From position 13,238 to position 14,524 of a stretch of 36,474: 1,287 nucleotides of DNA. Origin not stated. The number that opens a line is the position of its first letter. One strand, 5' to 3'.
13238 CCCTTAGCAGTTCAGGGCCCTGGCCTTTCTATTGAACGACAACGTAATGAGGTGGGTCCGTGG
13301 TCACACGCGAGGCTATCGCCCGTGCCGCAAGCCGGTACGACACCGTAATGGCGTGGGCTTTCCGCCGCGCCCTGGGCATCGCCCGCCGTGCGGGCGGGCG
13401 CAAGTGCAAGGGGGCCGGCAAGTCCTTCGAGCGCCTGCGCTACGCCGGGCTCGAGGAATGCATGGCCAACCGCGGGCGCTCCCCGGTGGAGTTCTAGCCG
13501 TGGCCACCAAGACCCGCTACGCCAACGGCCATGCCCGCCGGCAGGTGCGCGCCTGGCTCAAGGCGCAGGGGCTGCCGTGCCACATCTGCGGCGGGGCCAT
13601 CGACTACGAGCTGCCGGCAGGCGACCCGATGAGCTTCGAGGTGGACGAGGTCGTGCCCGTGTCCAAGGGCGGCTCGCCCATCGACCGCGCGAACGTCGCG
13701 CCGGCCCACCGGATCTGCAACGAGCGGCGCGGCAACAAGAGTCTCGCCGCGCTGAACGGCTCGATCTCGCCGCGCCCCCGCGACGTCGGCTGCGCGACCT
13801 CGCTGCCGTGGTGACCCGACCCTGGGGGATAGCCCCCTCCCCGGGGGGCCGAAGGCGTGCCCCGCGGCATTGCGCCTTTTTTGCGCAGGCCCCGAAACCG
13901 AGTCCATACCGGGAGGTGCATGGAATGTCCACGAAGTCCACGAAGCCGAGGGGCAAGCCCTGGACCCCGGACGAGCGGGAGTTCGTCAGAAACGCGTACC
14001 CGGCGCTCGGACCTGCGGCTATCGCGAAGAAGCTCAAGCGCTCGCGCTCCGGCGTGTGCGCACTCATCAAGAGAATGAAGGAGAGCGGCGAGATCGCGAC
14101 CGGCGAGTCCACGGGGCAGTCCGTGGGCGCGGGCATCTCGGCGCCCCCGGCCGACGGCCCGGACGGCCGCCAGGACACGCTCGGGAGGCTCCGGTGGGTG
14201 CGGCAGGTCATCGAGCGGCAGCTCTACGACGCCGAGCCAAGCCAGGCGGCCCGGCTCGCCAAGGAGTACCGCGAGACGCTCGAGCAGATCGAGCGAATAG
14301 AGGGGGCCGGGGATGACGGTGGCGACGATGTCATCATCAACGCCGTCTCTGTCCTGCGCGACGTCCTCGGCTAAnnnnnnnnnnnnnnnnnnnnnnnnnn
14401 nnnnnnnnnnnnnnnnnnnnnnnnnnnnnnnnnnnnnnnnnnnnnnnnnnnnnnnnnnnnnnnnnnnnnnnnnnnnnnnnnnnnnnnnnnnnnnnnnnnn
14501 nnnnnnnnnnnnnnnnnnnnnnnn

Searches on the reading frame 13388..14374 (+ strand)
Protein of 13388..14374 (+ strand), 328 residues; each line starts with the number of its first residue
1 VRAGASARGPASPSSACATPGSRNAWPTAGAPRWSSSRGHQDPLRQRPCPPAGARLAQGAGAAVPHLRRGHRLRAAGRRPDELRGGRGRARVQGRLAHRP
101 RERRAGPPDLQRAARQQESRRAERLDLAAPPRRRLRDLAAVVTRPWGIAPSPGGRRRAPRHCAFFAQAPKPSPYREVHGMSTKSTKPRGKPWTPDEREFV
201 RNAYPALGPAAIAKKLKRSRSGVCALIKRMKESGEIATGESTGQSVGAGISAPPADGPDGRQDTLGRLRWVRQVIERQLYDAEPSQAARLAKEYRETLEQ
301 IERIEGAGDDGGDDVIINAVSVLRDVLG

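Call 68: search_protein_families(library=pfam, proteins=[window:13388-14374:+], max_evalue=0.01)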
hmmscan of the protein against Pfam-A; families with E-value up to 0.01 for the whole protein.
window:13388-14374:+ (328 aa): 1 family
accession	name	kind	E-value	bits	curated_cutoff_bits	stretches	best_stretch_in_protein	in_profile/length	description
PF12802.13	MarR_2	-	0.0098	16.5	27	0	209-241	23-55/61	MarR family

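Call 69: search_protein_families(library=phrogs, proteins=[window:13388-14374:+], max_evalue=0.001)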
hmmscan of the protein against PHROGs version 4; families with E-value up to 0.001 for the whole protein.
window:13388-14374:+ (328 aa): 1 family
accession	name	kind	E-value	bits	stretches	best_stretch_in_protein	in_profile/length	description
phrog_323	-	transcription regulation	2.9e-05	24.8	1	182-238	137-196/319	transcriptional regulator, D5-like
